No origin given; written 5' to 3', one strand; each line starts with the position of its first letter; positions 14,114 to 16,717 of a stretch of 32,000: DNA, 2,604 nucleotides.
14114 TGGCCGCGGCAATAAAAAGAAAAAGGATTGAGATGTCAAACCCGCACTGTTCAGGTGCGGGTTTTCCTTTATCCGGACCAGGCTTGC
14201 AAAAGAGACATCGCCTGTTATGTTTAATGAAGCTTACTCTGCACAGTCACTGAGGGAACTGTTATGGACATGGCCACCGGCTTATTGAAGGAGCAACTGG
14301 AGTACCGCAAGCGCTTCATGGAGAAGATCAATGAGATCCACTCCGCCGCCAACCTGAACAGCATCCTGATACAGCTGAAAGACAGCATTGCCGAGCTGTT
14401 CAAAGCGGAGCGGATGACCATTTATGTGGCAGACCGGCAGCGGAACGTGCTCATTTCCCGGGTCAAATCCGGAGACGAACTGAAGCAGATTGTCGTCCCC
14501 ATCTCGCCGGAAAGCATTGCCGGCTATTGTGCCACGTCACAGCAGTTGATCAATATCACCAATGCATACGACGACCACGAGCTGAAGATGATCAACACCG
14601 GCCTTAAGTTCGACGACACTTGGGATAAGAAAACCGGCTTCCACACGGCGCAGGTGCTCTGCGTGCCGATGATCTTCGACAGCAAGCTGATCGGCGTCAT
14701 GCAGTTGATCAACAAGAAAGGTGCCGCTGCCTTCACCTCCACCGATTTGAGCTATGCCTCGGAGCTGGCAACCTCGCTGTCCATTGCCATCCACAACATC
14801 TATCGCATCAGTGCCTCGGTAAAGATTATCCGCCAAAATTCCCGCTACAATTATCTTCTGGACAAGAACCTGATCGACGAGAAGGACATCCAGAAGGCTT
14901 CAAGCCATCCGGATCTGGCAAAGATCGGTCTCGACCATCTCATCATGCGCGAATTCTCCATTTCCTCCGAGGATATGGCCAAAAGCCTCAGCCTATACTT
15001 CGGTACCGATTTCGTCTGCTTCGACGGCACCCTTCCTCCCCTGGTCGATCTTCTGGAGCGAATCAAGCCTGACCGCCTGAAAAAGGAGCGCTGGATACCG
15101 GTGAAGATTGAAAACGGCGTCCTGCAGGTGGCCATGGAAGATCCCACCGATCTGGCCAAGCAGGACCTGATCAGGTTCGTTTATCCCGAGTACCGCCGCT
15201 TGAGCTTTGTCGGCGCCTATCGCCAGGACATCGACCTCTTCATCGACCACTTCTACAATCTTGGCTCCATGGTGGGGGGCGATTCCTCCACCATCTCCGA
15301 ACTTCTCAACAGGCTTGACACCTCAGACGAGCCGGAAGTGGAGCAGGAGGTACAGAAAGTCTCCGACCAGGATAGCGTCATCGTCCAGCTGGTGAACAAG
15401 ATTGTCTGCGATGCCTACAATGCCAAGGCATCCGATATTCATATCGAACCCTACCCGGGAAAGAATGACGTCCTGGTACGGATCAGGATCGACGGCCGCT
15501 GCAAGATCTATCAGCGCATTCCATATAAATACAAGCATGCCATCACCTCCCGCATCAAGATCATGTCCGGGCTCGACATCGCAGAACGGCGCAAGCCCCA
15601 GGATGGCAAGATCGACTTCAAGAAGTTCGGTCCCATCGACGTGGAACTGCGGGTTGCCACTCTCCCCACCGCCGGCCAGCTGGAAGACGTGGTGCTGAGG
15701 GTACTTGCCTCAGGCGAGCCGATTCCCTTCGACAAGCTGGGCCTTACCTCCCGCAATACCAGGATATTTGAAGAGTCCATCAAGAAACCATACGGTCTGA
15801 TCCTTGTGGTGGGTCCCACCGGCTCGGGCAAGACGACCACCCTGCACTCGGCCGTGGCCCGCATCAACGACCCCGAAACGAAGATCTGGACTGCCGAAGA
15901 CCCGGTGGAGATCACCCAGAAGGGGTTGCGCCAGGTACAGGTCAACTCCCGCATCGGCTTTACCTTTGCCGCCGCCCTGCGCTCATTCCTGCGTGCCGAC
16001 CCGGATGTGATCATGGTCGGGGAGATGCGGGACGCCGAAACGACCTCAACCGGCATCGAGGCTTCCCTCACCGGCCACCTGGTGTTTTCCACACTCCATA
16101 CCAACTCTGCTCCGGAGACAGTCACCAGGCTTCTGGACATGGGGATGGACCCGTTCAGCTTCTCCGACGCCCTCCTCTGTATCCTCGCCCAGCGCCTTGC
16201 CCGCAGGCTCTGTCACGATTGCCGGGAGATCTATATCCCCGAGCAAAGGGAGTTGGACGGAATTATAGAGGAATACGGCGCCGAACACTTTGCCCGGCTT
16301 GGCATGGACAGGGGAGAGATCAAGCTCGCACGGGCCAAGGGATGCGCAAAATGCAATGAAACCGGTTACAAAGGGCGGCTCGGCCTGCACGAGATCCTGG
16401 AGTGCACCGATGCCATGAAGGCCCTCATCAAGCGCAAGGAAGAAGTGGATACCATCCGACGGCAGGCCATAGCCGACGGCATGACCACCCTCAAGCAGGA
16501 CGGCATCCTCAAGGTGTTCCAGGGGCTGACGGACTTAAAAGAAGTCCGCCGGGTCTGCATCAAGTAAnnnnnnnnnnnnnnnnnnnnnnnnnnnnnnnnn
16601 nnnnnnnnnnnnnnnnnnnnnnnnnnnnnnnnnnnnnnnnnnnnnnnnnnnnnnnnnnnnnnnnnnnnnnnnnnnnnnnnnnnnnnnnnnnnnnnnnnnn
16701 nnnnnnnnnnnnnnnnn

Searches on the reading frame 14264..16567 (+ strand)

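Call 4: search_protein_families(library=pfam, proteins=[window:14264-16567:+], max_evalue=0.01)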
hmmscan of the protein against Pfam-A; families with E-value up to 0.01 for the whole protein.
window:14264-16567:+ (767 aa): 9 families
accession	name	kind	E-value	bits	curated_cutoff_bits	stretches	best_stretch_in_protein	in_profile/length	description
PF00437.27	T2SSE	-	2.4e-116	388.9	24.9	1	368-763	3-370/370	Type II/IV secretion system protein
PF05157.20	MshEN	-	3.1e-15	56.4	23.1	1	255-332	9-85/90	MshEN domain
PF13492.12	GAF_3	-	3.7e-11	44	27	1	34-178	5-129/129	GAF domain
PF01590.32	GAF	-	6e-11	43.4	22.4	1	32-176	3-133/133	GAF domain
PF13185.12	GAF_2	-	6.7e-09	36.5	28.6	1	30-177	3-136/136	GAF domain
PF25199.1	nSTAND_NTPase5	-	7.3e-05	23.1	34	1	483-553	16-85/145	Novel STAND NTPase 5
PF13191.12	AAA_16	-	0.00063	20.7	32.6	1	509-624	24-124/167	AAA ATPase domain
PF13401.12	AAA_22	-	0.0027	18.5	27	1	510-543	5-40/130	AAA domain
PF13604.12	AAA_30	-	0.0061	16.7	27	0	501-536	9-44/191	AAA domain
